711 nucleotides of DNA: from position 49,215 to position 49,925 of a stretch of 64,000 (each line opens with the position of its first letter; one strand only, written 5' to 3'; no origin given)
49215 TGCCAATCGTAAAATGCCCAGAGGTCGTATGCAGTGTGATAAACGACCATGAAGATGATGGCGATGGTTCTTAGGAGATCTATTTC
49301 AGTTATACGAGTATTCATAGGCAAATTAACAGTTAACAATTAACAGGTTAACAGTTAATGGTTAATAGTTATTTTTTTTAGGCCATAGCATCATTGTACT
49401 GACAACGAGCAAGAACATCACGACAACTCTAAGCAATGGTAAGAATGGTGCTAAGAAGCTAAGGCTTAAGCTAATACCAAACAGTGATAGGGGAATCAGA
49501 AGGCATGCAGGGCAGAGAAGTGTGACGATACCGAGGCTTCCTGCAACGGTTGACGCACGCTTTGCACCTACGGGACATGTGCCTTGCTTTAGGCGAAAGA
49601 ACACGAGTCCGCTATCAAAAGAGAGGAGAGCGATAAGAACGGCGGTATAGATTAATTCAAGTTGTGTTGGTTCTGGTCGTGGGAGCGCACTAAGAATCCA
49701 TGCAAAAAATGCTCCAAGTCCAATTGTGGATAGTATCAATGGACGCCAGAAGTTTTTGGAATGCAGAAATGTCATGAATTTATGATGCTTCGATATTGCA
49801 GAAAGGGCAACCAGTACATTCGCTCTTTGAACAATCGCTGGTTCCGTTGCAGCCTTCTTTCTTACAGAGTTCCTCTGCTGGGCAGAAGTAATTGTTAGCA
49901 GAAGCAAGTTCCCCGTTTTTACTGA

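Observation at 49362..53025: A cysteine-rich giant surface protein followed by a tiny Cys-rich anchored peptide and a CxxC four-helix membrane protein: candidate dedicated maturation module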

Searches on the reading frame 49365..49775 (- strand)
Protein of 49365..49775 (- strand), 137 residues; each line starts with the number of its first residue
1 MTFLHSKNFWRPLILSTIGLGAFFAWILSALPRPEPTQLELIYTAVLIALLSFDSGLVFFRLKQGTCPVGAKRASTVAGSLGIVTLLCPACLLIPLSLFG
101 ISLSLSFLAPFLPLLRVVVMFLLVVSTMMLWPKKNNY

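Call 3: search_protein_families(library=pfam, max_evalue=1, proteins=[window:49365-49775:-])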
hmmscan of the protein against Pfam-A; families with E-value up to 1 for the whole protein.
seq(137 aa): 0 families

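Call 4: search_protein_families(library=ncbifam, max_evalue=1, proteins=[window:49365-49775:-])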
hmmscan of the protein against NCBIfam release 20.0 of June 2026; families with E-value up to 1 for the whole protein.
seq(137 aa): 1 family
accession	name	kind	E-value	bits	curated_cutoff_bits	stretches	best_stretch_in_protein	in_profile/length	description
NF033560.1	merT_RC607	exception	0.55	10.6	130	1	90-135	23-69/97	mercuric transport protein MerT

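Call 5: find_homologous_proteins(query=window:49365-49775:-, max_evalue=0.01)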
Query seq(137 aa) (137 aa): 57 proteins with E <= 0.01 among 176 candidates.
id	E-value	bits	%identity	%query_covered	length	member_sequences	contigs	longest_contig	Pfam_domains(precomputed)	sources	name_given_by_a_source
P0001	1.4e-80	286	100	100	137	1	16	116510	-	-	-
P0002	2.8e-64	233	82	99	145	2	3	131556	-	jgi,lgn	-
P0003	3.8e-64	233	80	98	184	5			-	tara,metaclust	tara:strand:- start:7756 stop:8310 length:555 start_codon:yes stop_codon:yes gene_type:complete|meta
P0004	1.9e-60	221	77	99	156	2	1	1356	-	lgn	-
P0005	4.2e-60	220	76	99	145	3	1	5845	-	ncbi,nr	ncbi:MAG: hypothetical protein O3A81_04110 [bacterium]|nr:hypothetical protein [bacterium]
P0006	5.9e-59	216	77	99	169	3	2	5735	-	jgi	jgi:hypothetical protein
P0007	1.3e-57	212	75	99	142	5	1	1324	-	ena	-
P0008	2.9e-57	211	73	99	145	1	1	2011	-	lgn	-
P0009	2.4e-56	208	70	99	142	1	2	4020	-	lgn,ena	-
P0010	7.6e-56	206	70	96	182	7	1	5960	-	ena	-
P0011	9.9e-56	206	75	99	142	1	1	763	-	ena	-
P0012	1.2e-55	205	75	99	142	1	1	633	-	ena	-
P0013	8.4e-55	203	71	99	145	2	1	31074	-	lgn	-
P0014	9.1e-55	203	70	100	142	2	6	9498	-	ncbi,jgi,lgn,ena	-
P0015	1.2e-54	202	71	97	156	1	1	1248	-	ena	-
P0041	6.1e-44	168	58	98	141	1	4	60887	-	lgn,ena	-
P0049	1.3e-36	144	52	99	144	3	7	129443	-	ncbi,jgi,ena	-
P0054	5.1e-29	119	48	98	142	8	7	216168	-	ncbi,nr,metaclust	ncbi:hypothetical protein A2454_02505 [Candidatus Peribacteria bacterium RIFOXYC2_FULL_55_14]|nr:MAG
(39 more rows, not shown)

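Call 8: find_encoding_contigs(protein=P0054, flank=6000, max_places=2)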
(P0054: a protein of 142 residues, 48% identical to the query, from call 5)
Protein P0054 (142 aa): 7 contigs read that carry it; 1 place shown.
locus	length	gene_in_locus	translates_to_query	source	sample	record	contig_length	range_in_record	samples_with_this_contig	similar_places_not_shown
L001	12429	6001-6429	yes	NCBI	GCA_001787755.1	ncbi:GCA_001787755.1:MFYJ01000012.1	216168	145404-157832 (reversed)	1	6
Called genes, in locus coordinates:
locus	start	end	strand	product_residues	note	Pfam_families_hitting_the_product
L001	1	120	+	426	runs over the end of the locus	PF05697:Trigger_N, PF00254:FKBP_C, PF05698:Trigger_C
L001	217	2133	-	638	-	PF13328:HD_4, PF04607:RelA_SpoT, PF02824:TGS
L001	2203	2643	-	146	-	PF02580:Tyr_Deacylase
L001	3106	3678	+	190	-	PF00466:Ribosomal_L10, PF27436:RL10_C (faint)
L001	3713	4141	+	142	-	PF16320:Ribosomal_L12_N, PF00542:Ribosomal_L12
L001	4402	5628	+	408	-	-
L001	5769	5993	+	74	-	-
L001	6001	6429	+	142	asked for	-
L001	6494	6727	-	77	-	-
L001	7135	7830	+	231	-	PF01757:Acyl_transf_3 (weak), PF07786:HGSNAT_cat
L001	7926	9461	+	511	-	PF03816:LytR_cpsA_psr, PF13399:LytR_C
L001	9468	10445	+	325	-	-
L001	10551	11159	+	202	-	PF01726:LexA_DNA_bind, PF00717:Peptidase_S24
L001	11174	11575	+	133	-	PF05635:23S_rRNA_IVP, PF22296:bAvd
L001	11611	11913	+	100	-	PF00817:IMS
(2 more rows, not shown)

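Call 9: find_encoding_contigs(protein=P0049, flank=6000, max_places=2)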
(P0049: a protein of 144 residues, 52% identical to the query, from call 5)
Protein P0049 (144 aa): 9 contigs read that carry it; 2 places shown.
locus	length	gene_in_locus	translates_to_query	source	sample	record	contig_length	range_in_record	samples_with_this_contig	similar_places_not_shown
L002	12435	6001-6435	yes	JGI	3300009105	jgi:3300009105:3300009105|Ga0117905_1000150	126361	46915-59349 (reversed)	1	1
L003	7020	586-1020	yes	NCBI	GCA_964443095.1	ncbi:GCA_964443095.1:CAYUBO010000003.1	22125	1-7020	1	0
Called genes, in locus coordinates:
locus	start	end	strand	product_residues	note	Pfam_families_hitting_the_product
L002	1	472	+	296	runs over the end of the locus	PF02355:SecD_SecF_C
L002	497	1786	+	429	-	PF05697:Trigger_N, PF00254:FKBP_C, PF05698:Trigger_C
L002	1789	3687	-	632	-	PF13328:HD_4, PF04607:RelA_SpoT, PF02824:TGS, PF28438:RelA_RIS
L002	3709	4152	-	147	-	PF02580:Tyr_Deacylase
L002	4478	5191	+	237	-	PF00466:Ribosomal_L10, PF27436:RL10_C (faint)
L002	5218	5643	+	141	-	PF16320:Ribosomal_L12_N, PF00542:Ribosomal_L12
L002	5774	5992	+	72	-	-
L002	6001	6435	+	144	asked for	-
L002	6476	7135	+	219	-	PF07786:HGSNAT_cat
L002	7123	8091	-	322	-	PF00389:2-Hacid_dh, PF02826:2-Hacid_dh_C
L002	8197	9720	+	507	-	PF03816:LytR_cpsA_psr, PF13399:LytR_C (weak)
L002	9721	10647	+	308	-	-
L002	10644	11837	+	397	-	PF07690:MFS_1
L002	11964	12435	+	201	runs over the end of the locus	PF01726:LexA_DNA_bind, PF00717:Peptidase_S24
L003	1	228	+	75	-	?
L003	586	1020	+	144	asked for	-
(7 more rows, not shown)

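Call 10: find_encoding_contigs(protein=P0041, flank=6000, max_places=2)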
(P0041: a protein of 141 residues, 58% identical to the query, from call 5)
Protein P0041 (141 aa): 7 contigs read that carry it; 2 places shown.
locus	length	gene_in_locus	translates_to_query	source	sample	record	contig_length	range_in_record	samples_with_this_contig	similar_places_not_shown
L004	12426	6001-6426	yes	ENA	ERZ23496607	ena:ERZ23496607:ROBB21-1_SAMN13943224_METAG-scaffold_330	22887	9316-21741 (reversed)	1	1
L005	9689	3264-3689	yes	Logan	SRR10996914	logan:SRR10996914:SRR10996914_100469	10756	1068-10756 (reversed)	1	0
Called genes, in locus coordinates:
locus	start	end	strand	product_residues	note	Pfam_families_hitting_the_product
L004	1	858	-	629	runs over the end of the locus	PF13328:HD_4, PF04607:RelA_SpoT, PF02824:TGS, PF28438:RelA_RIS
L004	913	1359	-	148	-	PF02580:Tyr_Deacylase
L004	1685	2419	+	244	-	PF00466:Ribosomal_L10, PF27436:RL10_C (weak)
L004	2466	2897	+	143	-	PF16320:Ribosomal_L12_N, PF00542:Ribosomal_L12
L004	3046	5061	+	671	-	-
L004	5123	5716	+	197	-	PF00300:His_Phos_1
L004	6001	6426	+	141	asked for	-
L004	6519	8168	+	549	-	PF03816:LytR_cpsA_psr, PF13399:LytR_C (weak)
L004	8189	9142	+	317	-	-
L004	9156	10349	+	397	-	PF07690:MFS_1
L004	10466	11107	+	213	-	PF01726:LexA_DNA_bind, PF00717:Peptidase_S24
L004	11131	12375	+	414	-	PF00817:IMS, PF11799:IMS_C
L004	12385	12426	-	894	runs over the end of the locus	PF00133:tRNA-synt_1, PF09334:tRNA-synt_1g, PF00133:tRNA-synt_1, PF08264:Anticodon_1, PF10458:Val_tRNA-synt_C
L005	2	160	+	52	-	?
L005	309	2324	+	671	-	-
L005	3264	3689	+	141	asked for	-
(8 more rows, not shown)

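Call 18: search_solved_structures(query=A1, max_evalue=10, show_alignments=3)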
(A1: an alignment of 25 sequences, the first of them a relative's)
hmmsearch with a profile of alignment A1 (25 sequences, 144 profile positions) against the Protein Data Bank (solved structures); distinct sequences matched with E-value up to 10: 1.
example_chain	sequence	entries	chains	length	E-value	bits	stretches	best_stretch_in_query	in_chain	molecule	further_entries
7p14_A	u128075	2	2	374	0.1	15.7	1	14-106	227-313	XK-related protein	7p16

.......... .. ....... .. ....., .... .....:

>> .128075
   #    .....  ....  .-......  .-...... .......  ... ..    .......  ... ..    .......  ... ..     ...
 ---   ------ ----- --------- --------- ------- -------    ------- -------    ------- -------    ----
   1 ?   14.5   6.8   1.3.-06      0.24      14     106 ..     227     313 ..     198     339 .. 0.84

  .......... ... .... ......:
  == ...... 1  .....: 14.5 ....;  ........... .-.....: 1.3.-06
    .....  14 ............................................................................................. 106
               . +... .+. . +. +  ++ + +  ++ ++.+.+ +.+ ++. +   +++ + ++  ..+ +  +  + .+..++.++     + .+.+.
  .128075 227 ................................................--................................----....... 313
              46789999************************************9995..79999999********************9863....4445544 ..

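Call 23: find_related_loci(query=A1, collection=genome_contigs, flank=6000)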
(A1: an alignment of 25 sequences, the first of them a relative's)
Query A1 (137 aa) in genome_contigs; peptide patterns used: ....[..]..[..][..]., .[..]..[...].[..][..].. (x = any residue, [..] = any of these).
83 stretches matched a pattern; 24 encode a relative of the query (tblastn E <= 1e-3); 24 distinct loci.
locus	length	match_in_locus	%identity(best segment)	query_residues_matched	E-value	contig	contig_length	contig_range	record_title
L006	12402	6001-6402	80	1-134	2e-70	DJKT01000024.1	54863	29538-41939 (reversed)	MAG TPA_asm: Candidatus Peribacter sp. UBA6535 UBA6535_contig_183, whole genome shotgun sequence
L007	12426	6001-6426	75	1-135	1e-64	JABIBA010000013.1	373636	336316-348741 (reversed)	MAG: Candidatus Peribacter sp. isolate SI048_bin16 k141_202434, whole genome shotgun sequence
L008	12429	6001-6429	76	1-136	1e-63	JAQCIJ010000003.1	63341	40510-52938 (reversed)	MAG: bacterium isolate casp40-mb.283 NODE_964_length_63341_cov_0.420891, whole genome shotgun sequence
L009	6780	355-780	66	1-135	1e-56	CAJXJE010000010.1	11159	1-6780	TPA_asm: uncultured Candidatus Peregrinibacteria bacterium isolate SRR5494785_bin.32_MetaBAT_v2.12.1_MAG genome assembly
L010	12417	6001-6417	68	3-134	2e-46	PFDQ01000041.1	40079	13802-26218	MAG: Candidatus Peregrinibacteria bacterium CG10_big_fil_rev_8_21_14_0_10_42_8 CG10_8_21_14_0.10_scaffold_632_c, whole g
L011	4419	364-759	71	3-134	2e-45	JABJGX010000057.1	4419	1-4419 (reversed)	MAG: Candidatus Peregrinibacteria bacterium isolate SI074_bin159 k141_2216920, whole genome shotgun sequence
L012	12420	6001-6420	58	4-136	6e-44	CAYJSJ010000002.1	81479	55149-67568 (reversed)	MAG TPA_asm: uncultured Candidatus Peribacteria bacterium isolate ERP125453_co1_464 genome assembly, contig: NODE_156_le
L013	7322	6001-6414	60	6-136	9e-42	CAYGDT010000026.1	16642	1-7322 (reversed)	MAG TPA_asm: uncultured Candidatus Peribacteria bacterium isolate ERP113451_co3_32 genome assembly, contig: NODE_2595_le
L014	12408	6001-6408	65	7-135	2e-40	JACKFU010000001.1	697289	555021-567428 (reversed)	MAG: Candidatus Peribacteria bacterium isolate HK-STAS-PATE-13 HK-STAS-PATE-13_1, whole genome shotgun sequence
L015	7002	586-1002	53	1-132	8e-39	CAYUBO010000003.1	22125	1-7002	MAG TPA_asm: uncultured Candidatus Peribacteria bacterium isolate SRP077602_co6_339 genome assembly, contig: NODE_3824_l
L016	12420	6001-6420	55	3-135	5e-36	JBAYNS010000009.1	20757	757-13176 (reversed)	MAG: Candidatus Peribacteraceae bacterium isolate SO_2016_LW1_70 scaffold02385_LW64-88_2016, whole genome shotgun sequen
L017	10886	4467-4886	52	1-134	7e-36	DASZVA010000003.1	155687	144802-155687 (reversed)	MAG TPA_asm: Candidatus Peribacteraceae bacterium isolate SMAG_U6119 k141_854587, whole genome shotgun sequence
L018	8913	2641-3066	49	1-135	1e-31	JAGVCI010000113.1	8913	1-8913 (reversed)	MAG: Candidatus Peribacterales bacterium isolate WC_7 c_000000062220, whole genome shotgun sequence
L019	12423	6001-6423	53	1-135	3e-31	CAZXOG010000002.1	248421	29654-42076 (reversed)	MAG TPA_asm: uncultured Candidatus Peribacteria bacterium isolate binchicken_co115_80 genome assembly, contig: NODE_53_l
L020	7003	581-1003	40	1-134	2e-31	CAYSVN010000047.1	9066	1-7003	MAG TPA_asm: uncultured Candidatus Peribacteria bacterium isolate SRP268394_co1_78 genome assembly, contig: NODE_11624_l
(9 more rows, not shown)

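Call 25: predict_structure(alignment_id=A1)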
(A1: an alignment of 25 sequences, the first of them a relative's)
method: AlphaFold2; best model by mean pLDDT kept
length: 137 residues; sequences in the alignment: 25
mean_pLDDT: 73.2   pTM: 0.50
mean pLDDT of the five models: 73.2, 69.6, 68.4, 65.8, 59.3
residues with pLDDT >= 90: 4; 70-90: 82; 50-70: 50; < 50: 1
segments of 3 or more residues with pLDDT < 50: none
pLDDT, mean of each block of 10 residues (from residue 1): 82 90 80 79 84 82 70 63 58 67 67 68 72 59
secondary structure, 60 per line:
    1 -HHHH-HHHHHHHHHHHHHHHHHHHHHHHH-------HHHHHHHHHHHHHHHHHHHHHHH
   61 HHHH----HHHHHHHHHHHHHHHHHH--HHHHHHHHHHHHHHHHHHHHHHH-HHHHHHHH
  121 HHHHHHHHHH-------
elements in order: H2-5 H7-30 H38-64 H69-86 H89-111 H113-130

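Call 26: search_protein_representatives(alignment_id=A1)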
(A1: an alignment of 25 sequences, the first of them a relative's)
Query: 25 sequences, 144 profile positions. Proteins with E-value up to 0.001 (for the whole library): 59; up to 1e-10: 26; up to 1e-30: 15. The best 59 are listed.
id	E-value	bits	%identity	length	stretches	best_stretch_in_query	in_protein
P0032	3.8e-49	182.5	-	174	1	1-142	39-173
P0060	1.0e-48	181.1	-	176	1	1-140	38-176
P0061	3.4e-46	172.9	-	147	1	1-141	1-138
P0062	8.5e-45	168.4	-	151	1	1-141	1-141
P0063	3.3e-41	156.7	-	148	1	2-142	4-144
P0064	2.2e-40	154.1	-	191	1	3-142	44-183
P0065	2.7e-38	147.3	-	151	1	2-142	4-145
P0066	9.6e-38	145.5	-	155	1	1-141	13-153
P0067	1.5e-36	141.7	-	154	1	8-142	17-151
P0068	3.8e-35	137.1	-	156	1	5-142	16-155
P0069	2.8e-34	134.3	-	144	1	4-139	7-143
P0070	4.1e-34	133.8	-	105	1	43-142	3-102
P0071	9.4e-34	132.6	-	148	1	4-139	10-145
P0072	2.3e-32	128.1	-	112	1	3-101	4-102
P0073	2.6e-31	124.7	-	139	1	4-141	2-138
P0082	5.1e-13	65.3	-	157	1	3-140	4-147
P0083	6.7e-13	65.0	-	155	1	15-139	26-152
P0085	1.6e-09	54.0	-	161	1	3-141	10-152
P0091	1.2e-07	47.9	-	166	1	3-140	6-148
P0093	7.4e-06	42.1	-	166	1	8-133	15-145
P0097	2.7e-05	40.3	-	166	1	8-138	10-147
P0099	4.1e-05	39.7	-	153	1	4-133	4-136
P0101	6.2e-05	39.1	-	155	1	14-136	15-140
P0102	7.3e-05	38.9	-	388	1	3-140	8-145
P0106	2.3e-04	37.3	-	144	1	17-134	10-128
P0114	5.5e-04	36.1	-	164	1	3-142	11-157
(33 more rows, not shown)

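Call 29: search_protein_families(library=pfam, max_evalue=1, proteins=[P0082, P0083, P0085, P0091, P0093, P0097, P0099, P0102, P0106, P0114])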
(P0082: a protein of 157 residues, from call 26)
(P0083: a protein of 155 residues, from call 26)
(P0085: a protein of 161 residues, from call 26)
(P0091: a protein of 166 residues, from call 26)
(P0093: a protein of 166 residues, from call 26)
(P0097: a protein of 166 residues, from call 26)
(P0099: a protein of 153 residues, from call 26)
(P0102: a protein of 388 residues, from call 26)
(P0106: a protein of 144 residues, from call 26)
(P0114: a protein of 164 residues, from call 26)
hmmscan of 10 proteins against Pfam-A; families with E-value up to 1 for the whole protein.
P0082 (157 aa): 1 family
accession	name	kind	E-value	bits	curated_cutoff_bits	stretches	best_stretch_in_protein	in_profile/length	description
PF14342.11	DUF4396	-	0.0093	16.8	27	1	5-66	68-127/141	Domain of unknown function (DUF4396)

P0083 (155 aa): 0 families

P0085 (161 aa): 3 families
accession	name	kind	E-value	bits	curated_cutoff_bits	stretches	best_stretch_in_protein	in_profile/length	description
PF02411.20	MerT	-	0.013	16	32.9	1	95-153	13-74/116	MerT mercuric transport protein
PF02665.19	Nitrate_red_gam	-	0.12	12.4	22.9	1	61-150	15-109/217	Nitrate reductase gamma subunit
PF16083.10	Phage_holin_3_3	-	0.93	10.1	28.4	0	20-39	26-45/78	LydA holin phage, holin superfamily III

P0091 (166 aa): 1 family
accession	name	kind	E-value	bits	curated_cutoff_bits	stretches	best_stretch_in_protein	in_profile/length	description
PF07578.16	LAB_N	-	0.055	14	26.7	1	9-28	29-48/71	Lipid A Biosynthesis N-terminal domain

P0093 (166 aa): 2 families
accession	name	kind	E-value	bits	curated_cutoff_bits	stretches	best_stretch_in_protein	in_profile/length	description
PF04982.19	TM_HPP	-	0.0081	16.2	27.2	1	45-153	50-152/157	HPP, transmembrane region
PF24560.1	zf-C2H2_OTU1_C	-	0.47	10.6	27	0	103-115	3-15/35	Ubiquitin thioesterase OTU1, C-terminal C2H2-type zinc finger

P0097 (166 aa): 1 family
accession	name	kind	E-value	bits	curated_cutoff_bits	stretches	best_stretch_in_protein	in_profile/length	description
PF06157.16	DUF973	-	0.069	12.7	26.4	1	6-145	2-142/309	Protein of unknown function (DUF973)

P0099 (153 aa): 3 families
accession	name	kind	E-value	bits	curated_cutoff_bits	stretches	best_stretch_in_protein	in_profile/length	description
PF16926.10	HisKA_4TM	-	0.023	15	22.6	1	15-72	68-119/130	Archaeal 4TM region of histidine kinase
PF20303.3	YLATT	-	0.33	11.3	26.7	0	52-94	3-43/107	YEATS-Like-Associating Three TM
PF19094.5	EMC6_arch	-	0.71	10.8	26.7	0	53-97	6-48/87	EMC6-arch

P0102 (388 aa): 0 families

P0106 (144 aa): 0 families

P0114 (164 aa): 0 families

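Call 30: fold_search(model_id=the predicted structure, library=pdb)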
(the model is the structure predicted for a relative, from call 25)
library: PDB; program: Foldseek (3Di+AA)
matches with E <= 10: 10; with E <= 0.001: 0
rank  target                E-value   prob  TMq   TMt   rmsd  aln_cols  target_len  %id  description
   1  8ovd_G                3.6e+00  0.04  0.20  0.09  25.5       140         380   17  Respiratory supercomplex (III2-IV2) from Mycobacterium smegmatis (released 2024-07-17)
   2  8ovc_M                4.1e+00  0.04  0.19  0.09  26.5       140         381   18  Respiratory supercomplex (III2-IV2) from Mycobacterium smegmatis (released 2024-07-17)
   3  9kcm_A                5.2e+00  0.08  0.24  0.05  14.3        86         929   13  Cryo-EM structure of human sodium pump E1003K complexed with NDRG3 and TMX2 in (2Na+)E1-AMPPCP state (released 2025-11-12)
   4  9gy6_A                5.2e+00  0.03  0.18  0.08  24.6       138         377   19  Mycobacterial cytochrome bc1:aa3 with inhibitor (released 2025-04-09)
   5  4h8s_B                5.8e+00  0.02  0.17  0.07  35.8       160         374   14  Crystal structure of human APPL2BARPH domain (released 2012-10-17)
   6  7e59_A                6.2e+00  0.04  0.22  0.10  16.3       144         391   14  interferon-inducible anti-viral protein truncated (released 2021-05-05)
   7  7tgh_T7               7.9e+00  0.10  0.27  0.26   3.4        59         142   19  Cryo-EM structure of respiratory super-complex CI+III2 from Tetrahymena thermophila (released 2022-04-06)
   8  4h8s_D                8.9e+00  0.02  0.17  0.07  34.0       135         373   11  Crystal structure of human APPL2BARPH domain (released 2012-10-17)
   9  8dn4_C                1.0e+01  0.06  0.26  0.13   8.8        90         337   17  Cryo-EM structure of human Glycine Receptor alpha-1 beta heteromer, glycine-bound state3(desensitized state) (released 2023-10-11)
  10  8ueo_1L               1.0e+01  0.02  0.23  0.07  25.5       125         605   20  In-situ complex I (Active-Apo) (released 2024-06-19)

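Call 32: find_homologous_proteins(query=A2, max_evalue=0.001)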
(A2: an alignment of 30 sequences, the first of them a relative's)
Query A2 (30 sequences) (157 aa, profile of the alignment): 10 proteins with E <= 0.001 among 8000 candidates.
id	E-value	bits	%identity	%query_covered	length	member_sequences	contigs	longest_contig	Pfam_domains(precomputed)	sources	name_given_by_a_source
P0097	1.9e-39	153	27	66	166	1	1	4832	-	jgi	-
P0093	2.0e-35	140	22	39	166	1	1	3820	-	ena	-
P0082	1.9e-34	137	100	100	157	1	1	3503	-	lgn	-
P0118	1.0e-30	125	66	99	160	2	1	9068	-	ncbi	-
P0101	2.2e-30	124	28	32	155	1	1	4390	-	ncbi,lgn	-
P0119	8.5e-30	122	63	99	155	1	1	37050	-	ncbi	-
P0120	7.1e-29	119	25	72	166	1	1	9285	-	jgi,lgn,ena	-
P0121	1.8e-15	75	28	38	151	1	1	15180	-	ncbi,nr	ncbi:hypothetical protein LR002_02115 [Candidatus Gracilibacteria bacterium]|nr:hypothetical protein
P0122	1.3e-14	72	29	64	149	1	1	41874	-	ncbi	-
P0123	1.0e-6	47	31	81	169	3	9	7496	-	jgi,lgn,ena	-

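Call 33: find_encoding_contigs(protein=P0119, flank=5000, max_places=1)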
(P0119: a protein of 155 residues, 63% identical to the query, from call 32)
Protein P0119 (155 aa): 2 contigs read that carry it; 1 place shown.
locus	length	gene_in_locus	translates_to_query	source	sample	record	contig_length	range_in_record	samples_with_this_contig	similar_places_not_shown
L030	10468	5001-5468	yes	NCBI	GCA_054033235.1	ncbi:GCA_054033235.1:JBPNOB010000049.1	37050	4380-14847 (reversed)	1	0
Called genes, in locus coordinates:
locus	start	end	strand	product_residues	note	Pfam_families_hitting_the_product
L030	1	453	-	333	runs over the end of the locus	PF02729:OTCace_N, PF00185:OTCace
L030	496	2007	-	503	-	PF02142:MGS, PF01808:AICARFT_IMPCHas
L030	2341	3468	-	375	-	PF13439:Glyco_transf_4, PF13579:Glyco_trans_4_4, PF20706:GT4-conflict, PF00534:Glycos_transf_1, PF13692:Glyco_trans_1_4, PF13524:Glyco_trans_1_2 (weak)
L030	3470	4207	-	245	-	PF02535:Zip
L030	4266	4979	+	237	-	PF13462:Thioredoxin_4, PF13098:Thioredoxin_2 (weak), PF01323:DSBA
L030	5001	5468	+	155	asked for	-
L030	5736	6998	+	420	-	PF00330:Aconitase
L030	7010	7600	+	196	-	-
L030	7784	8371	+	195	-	-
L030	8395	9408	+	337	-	PF06849:DUF1246, PF06973:DUF1297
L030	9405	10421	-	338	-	PF00365:PFK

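Call 34: find_encoding_contigs(protein=P0122, flank=5000, max_places=1)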
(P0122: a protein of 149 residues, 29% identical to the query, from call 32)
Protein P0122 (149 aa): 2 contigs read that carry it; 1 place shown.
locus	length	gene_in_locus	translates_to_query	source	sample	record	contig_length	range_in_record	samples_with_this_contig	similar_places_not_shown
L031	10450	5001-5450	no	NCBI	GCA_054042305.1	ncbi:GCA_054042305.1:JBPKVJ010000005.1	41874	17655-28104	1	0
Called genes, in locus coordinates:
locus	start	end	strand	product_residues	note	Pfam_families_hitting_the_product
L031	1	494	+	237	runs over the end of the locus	-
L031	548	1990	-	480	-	PF00478:IMPDH, PF00571:CBS (faint)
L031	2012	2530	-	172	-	-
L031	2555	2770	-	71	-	-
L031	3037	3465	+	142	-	PF01797:Y1_Tnp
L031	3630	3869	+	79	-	PF17726:DpnI_C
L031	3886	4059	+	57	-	-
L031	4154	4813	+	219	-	PF07786:HGSNAT_cat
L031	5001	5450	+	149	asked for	-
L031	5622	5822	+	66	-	-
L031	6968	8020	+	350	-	PF00301:Rubredoxin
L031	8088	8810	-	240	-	PF00075:RNase_H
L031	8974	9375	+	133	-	-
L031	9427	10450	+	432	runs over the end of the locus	PF07610:DUF1573, PF22544:HYDIN_VesB_CFA65-like_Ig (weak), PF00581:Rhodanese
